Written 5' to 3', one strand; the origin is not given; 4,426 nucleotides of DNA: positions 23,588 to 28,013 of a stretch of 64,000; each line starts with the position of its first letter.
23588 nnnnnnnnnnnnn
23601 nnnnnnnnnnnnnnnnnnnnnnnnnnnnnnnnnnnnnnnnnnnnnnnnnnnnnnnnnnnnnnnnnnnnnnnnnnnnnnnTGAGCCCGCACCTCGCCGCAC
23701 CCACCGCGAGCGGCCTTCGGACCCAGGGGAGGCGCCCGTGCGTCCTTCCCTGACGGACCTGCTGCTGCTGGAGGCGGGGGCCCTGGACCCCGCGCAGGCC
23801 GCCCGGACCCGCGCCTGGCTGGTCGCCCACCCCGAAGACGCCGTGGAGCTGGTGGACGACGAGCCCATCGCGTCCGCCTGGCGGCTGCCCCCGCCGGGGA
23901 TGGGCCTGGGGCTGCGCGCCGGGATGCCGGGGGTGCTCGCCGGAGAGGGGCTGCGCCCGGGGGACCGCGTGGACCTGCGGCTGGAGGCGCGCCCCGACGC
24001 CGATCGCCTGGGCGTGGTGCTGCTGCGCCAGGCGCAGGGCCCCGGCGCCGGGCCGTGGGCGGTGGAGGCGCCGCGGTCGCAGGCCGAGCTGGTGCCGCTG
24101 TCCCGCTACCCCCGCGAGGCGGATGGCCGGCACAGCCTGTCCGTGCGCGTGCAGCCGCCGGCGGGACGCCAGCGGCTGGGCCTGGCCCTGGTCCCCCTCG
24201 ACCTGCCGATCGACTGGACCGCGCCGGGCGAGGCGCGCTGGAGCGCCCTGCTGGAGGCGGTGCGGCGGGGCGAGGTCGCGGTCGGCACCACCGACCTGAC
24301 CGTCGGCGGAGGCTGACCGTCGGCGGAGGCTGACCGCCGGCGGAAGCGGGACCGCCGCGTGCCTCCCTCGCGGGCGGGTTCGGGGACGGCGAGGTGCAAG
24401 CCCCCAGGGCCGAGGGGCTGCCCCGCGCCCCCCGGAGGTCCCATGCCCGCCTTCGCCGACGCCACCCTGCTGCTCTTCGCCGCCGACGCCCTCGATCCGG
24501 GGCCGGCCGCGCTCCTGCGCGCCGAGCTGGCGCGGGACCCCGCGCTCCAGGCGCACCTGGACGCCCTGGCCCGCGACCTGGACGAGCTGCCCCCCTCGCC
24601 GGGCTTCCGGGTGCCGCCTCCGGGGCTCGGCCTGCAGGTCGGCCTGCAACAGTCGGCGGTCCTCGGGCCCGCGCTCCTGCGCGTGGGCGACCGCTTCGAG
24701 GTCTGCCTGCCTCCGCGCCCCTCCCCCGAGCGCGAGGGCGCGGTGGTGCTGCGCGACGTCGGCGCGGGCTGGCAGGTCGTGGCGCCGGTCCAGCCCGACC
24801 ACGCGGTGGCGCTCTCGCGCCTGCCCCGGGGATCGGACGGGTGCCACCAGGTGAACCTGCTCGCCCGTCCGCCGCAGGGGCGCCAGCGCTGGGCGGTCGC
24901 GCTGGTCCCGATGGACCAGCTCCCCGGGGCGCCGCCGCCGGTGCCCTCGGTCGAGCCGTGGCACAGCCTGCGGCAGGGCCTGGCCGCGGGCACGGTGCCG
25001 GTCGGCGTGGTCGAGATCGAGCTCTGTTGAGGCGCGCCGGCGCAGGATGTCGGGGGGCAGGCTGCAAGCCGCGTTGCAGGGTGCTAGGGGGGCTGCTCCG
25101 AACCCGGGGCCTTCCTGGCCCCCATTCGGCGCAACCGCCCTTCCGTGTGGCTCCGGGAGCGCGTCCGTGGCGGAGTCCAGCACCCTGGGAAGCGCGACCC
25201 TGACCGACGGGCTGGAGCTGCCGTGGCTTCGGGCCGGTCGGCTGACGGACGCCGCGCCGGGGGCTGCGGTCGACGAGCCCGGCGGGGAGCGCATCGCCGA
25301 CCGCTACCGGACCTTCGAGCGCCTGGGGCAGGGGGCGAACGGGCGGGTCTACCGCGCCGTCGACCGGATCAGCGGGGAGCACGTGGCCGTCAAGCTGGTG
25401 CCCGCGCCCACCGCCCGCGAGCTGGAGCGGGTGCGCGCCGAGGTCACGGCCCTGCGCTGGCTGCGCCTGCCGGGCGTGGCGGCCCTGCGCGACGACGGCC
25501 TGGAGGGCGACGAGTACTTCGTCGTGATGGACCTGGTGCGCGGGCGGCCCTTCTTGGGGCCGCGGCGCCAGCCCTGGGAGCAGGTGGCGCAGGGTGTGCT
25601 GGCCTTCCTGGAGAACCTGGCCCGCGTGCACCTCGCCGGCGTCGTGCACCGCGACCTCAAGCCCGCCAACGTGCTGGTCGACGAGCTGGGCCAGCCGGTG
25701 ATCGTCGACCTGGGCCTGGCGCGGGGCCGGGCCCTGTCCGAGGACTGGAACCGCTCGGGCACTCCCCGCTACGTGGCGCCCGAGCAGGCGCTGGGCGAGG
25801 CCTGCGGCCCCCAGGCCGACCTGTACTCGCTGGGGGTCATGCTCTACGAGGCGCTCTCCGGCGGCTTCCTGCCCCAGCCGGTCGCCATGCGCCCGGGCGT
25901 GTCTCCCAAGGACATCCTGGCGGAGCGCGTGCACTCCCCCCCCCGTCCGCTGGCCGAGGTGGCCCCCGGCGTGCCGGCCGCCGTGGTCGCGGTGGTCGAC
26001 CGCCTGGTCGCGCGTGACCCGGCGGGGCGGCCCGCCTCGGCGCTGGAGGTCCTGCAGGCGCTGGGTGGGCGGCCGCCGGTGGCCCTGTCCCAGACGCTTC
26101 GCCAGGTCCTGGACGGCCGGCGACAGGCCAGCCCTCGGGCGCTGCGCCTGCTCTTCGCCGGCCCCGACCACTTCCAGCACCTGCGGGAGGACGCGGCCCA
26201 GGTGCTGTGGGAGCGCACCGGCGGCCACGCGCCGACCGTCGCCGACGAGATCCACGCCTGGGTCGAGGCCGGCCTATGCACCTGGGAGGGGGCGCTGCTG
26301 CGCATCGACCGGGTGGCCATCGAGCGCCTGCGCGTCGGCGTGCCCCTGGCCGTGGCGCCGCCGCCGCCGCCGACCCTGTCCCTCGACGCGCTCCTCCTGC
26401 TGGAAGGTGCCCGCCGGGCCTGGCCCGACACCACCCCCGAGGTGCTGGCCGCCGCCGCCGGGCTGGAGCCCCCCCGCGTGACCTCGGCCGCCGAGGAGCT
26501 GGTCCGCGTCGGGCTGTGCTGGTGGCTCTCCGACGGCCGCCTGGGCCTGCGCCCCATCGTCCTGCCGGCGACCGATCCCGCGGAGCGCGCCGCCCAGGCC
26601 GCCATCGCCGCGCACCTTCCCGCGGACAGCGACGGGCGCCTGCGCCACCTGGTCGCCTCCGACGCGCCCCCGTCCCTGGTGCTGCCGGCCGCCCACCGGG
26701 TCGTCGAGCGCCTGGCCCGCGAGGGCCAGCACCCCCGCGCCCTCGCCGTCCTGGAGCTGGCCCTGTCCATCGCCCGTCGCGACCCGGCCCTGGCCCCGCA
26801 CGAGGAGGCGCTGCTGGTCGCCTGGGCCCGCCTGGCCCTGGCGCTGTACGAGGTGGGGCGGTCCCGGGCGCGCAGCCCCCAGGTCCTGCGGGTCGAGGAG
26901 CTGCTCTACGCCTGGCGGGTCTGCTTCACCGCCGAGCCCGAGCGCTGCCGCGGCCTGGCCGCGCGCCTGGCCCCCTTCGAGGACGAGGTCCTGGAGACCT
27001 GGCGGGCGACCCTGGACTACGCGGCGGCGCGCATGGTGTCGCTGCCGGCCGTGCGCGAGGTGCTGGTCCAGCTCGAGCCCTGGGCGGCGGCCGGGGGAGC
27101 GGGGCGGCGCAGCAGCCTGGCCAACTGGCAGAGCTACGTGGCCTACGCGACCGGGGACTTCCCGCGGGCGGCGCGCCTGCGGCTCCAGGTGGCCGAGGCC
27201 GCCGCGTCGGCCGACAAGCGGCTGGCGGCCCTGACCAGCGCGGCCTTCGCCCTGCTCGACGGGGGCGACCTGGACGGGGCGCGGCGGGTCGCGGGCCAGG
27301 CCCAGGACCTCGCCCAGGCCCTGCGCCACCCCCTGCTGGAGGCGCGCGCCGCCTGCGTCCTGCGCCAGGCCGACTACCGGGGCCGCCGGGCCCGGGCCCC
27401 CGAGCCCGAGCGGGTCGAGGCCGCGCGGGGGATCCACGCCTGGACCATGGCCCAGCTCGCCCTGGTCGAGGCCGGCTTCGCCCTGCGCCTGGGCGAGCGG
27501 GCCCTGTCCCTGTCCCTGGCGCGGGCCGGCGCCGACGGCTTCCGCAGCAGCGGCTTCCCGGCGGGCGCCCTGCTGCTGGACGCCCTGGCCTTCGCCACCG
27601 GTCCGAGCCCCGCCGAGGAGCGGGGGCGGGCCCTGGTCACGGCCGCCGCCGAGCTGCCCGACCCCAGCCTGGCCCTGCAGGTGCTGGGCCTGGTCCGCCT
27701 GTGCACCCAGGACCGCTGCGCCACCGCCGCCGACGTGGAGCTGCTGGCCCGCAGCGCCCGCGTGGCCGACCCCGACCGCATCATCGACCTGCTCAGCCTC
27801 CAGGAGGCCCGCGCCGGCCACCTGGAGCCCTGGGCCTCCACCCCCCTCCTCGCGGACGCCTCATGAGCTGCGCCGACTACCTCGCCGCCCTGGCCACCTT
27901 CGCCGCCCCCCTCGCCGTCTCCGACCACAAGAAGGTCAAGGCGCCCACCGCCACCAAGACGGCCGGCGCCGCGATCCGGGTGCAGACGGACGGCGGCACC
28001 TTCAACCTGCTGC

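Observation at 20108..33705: Eight-gene same-strand cluster joining a CHAT-ClpN-FHA protease, a Hanks kinase, a cytoplasmic S8 subtilase and five uncharacterised partners: candidate phospho-regulated proteolytic conflict or cell-death system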

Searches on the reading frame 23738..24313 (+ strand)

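Call 9: search_protein_families(library=pfam, max_evalue=0.01, proteins=[window:23738-24313:+])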
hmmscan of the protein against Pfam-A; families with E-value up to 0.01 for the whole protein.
window:23738-24313:+ (192 aa): 0 families

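Call 10: search_protein_families(library=padloc, max_evalue=0.01, proteins=[window:23738-24313:+])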
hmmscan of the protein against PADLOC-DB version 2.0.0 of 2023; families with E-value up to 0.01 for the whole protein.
window:23738-24313:+ (192 aa): 0 families

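Call 11: search_protein_families(library=ncbifam, max_evalue=0.01, proteins=[window:23738-24313:+])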
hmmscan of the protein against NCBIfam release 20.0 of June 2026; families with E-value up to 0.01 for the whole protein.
window:23738-24313:+ (192 aa): 0 families

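Call 37: search_protein_families(library=pfam, max_evalue=10, proteins=[window:23738-24313:+])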
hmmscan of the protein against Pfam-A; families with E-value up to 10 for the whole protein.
window:23738-24313:+ (192 aa): 1 family
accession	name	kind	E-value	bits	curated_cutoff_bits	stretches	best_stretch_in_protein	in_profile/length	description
PF16220.10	DUF4880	-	0.02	15.2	25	1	8-33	7-32/43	Domain of unknown function (DUF4880)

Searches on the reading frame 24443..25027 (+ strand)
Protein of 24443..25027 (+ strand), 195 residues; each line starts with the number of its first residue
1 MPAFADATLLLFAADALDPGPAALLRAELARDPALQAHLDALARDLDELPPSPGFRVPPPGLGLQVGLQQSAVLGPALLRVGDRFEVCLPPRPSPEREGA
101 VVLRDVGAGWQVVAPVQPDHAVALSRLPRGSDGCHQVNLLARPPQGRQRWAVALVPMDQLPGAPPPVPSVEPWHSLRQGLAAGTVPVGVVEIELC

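Call 9: search_protein_families(library=pfam, max_evalue=0.01, proteins=[window:24443-25027:+])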
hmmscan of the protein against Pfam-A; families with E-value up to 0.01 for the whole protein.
window:24443-25027:+ (195 aa): 0 families

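Call 10: search_protein_families(library=padloc, max_evalue=0.01, proteins=[window:24443-25027:+])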
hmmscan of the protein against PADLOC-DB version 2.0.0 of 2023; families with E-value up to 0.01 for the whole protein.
window:24443-25027:+ (195 aa): 0 families

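Call 11: search_protein_families(library=ncbifam, max_evalue=0.01, proteins=[window:24443-25027:+])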
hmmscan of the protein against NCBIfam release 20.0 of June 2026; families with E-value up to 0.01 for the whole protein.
window:24443-25027:+ (195 aa): 0 families

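Call 32: search_solved_structures(query=A4, max_evalue=10)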
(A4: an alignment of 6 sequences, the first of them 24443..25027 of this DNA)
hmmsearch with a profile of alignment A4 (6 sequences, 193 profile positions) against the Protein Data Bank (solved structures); distinct sequences matched with E-value up to 10: 2.
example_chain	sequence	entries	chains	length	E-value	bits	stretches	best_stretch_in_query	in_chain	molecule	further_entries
2z0f_A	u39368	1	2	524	1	12.4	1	42-106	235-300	Putative phosphoglucomutase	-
1lql_A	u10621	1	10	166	1.2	12.1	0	68-121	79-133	osmotical inducible protein C like family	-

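Call 37: search_protein_families(library=pfam, max_evalue=10, proteins=[window:24443-25027:+])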
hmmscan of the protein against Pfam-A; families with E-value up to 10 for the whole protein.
window:24443-25027:+ (195 aa): 0 families

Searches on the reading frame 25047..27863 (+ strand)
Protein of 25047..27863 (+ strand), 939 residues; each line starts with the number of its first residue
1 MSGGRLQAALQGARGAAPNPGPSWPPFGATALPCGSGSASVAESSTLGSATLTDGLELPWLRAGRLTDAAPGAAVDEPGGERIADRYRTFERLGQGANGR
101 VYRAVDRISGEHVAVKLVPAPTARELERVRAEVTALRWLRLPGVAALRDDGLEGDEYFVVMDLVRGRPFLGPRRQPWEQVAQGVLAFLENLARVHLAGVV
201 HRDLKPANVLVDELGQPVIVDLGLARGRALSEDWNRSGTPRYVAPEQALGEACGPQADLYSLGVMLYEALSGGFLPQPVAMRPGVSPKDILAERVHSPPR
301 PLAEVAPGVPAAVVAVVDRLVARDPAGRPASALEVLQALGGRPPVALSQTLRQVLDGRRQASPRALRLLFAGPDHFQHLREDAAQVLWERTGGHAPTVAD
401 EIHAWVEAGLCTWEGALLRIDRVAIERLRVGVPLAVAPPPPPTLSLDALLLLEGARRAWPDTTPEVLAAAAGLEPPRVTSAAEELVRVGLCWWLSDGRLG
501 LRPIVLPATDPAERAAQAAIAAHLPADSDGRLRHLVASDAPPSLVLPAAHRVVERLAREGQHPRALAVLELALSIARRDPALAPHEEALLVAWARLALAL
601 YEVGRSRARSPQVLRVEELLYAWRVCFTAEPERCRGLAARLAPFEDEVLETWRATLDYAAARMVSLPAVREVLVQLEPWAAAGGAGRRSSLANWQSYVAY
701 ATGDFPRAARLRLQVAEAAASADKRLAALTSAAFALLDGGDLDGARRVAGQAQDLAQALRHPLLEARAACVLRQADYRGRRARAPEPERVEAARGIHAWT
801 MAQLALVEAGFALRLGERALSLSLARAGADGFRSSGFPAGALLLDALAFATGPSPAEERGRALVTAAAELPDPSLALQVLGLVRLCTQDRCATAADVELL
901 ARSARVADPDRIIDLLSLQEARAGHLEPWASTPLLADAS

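Call 9: search_protein_families(library=pfam, max_evalue=0.01, proteins=[window:25047-27863:+])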
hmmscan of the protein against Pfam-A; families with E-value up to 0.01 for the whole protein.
window:25047-27863:+ (939 aa): 3 families
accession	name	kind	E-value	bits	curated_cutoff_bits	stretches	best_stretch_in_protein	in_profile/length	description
PF00069.31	Pkinase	-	1.4e-32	113.6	31.7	1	87-329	1-252/263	Protein kinase domain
PF07714.23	PK_Tyr_Ser-Thr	-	5.1e-17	62.5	23.1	1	91-329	5-249/258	Protein tyrosine and serine/threonine kinase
PF03109.22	ABC1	-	0.00082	19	22.9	0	193-226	182-215/244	ABC1 atypical kinase-like domain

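Call 10: search_protein_families(library=padloc, max_evalue=0.01, proteins=[window:25047-27863:+])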
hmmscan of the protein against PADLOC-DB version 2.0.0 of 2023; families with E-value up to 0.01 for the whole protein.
window:25047-27863:+ (939 aa): 32 families (the best 25 are shown)
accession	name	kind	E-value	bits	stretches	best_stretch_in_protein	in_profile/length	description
PDLC04042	PD-T4-6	-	2.2e-49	166.7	1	82-339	6-269/292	-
PDLC04138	mad6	-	2.1e-47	160.4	1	81-339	47-310/659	mads_6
PDLC04053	PD-T4-6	-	3.3e-47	159.5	1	84-339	8-268/311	-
PDLC04061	PD-T4-6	-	8.3e-44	148.9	1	80-335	11-276/510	-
PDLC04043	PD-T4-6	-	3.5e-40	136.4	1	83-339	13-274/452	-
PDLC04039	PD-T4-6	-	8.7e-38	128.5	1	73-338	3-271/458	-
PDLC04047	PD-T4-6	-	1.2e-37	127.7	1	81-339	6-269/327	-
PDLC04054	PD-T4-6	-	8.8e-37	125.3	1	82-340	7-271/347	-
PDLC04060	PD-T4-6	-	3.5e-32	109.9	1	80-339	3-266/486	-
PDLC04041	PD-T4-6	-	3e-31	107.1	1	83-341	26-292/443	-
PDLC01088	C3a189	-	1.3e-30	104.7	1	87-331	4-250/840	kinase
PDLC04057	PD-T4-6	-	3e-29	100.3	1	80-339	3-267/443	-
PDLC04052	PD-T4-6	-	6.4e-29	99.5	1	81-335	5-269/496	-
PDLC04064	PD-T4-6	-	1.6e-28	97.8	1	85-331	20-269/369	-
PDLC04048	PD-T4-6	-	3.9e-28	96.8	1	81-334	6-264/354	-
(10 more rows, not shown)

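Call 11: search_protein_families(library=ncbifam, max_evalue=0.01, proteins=[window:25047-27863:+])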
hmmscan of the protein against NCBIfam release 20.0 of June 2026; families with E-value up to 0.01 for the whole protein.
window:25047-27863:+ (939 aa): 18 families
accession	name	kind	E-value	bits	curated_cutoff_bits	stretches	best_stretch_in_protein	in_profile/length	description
NF033483.0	PknB_PASTA_kin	equivalog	1.8e-42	146.1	450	1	80-339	2-265/563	Stk1 family PASTA domain-containing Ser/Thr kinase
NF047741.1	antiphage_MADS6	equivalog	3e-34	118.5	460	2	184-339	305-457/612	methylation-associated defense system protein kinase MAD6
NF038150.1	lanthi_synth_IV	equivalog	1.4e-29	103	650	1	70-357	174-460/851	class IV lanthionine synthetase LanL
NF052427.1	StpK7MSMEG_1200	equivalog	1.6e-22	79.7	900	1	86-358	8-280/601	serine/threonine protein kinase StpK7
TIGR03903.1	TOMM_kin_cyc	equivalog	4.3e-19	67.9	705.75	1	110-296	3-203/1267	TOMM system kinase/cyclase fusion protein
NF009651.0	PRK13184.1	equivalog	6.8e-16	57.4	839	1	191-339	126-287/932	serine/threonine-protein kinase PknD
NF053615.1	SerThrKinAfsKStmc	equivalog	8.6e-13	47.8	1300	1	188-272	122-209/809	protein serine/threonine kinase AfsK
NF038151.1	lanthi_synth_III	equivalog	2.2e-11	42.9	575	1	87-269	222-422/833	class III lanthionine synthetase LanKC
NF033442.0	BREX_PglW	equivalog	1.5e-09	36.1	990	2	79-214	506-645/1391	BREX system serine/threonine kinase PglW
NF043056.1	T4SS_LegK1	equivalog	4.3e-08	32.2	550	1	197-266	208-280/516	Dot/Icm T4SS effector kinase LegK1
NF058632.1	SerThrKinPrkT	equivalog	6.1e-08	32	280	1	83-217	19-156/322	serine/threonine protein kinase PrkT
TIGR03724.2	arch_bud32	equivalog_domain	4.4e-06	26.3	125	1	127-233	38-139/193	KEOPS complex kinase/ATPase Bud32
NF011463.0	PRK14879.1-4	equivalog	0.00018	21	188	1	127-228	63-163/237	Kae1-associated kinase Bud32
NF041645.1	prot_kin_PA4780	equivalog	0.00048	19.5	350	1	176-224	141-188/274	PA4780 family RIO1-like protein kinase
NF008910.0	PRK12274.1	equivalog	0.0013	18.3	372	1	184-228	94-143/219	serine/threonine protein kinase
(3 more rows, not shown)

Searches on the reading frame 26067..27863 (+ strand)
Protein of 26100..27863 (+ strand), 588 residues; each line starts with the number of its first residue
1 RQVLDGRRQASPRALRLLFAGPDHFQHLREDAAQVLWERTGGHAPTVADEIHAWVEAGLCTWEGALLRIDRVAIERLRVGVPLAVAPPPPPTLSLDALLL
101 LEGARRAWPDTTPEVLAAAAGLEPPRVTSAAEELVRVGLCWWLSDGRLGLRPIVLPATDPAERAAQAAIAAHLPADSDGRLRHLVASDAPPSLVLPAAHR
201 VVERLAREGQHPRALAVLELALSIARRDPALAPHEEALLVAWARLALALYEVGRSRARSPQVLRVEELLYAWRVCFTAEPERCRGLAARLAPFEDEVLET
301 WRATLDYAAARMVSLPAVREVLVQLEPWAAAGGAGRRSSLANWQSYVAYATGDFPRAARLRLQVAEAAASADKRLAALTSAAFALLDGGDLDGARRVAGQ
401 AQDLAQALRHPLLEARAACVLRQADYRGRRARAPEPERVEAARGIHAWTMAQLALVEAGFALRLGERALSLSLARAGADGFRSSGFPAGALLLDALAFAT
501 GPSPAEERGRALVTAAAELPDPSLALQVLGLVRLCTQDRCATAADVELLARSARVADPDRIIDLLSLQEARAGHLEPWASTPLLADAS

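Call 37: search_protein_families(library=pfam, max_evalue=10, proteins=[window:26100-27863:+])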
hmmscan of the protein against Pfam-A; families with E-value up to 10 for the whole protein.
window:26100-27863:+ (588 aa): 0 families

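Call 95: search_solved_structures(query=A9, max_evalue=10)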
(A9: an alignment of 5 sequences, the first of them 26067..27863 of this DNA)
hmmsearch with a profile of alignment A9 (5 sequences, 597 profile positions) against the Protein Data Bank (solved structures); distinct sequences matched with E-value up to 10: 4.
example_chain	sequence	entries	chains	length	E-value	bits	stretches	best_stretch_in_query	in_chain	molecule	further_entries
5uhw_A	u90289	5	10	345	0.54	11.9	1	74-119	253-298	Oxidoreductase protein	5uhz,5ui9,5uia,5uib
5urb_A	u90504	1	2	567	1.1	10.9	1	36-64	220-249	Methionine--tRNA ligase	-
3kg7_A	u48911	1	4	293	1.4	10.5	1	84-136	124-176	CurH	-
5mwb_A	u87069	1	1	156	1.6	10.4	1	10-44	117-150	Neurogenic locus notch homolog protein 2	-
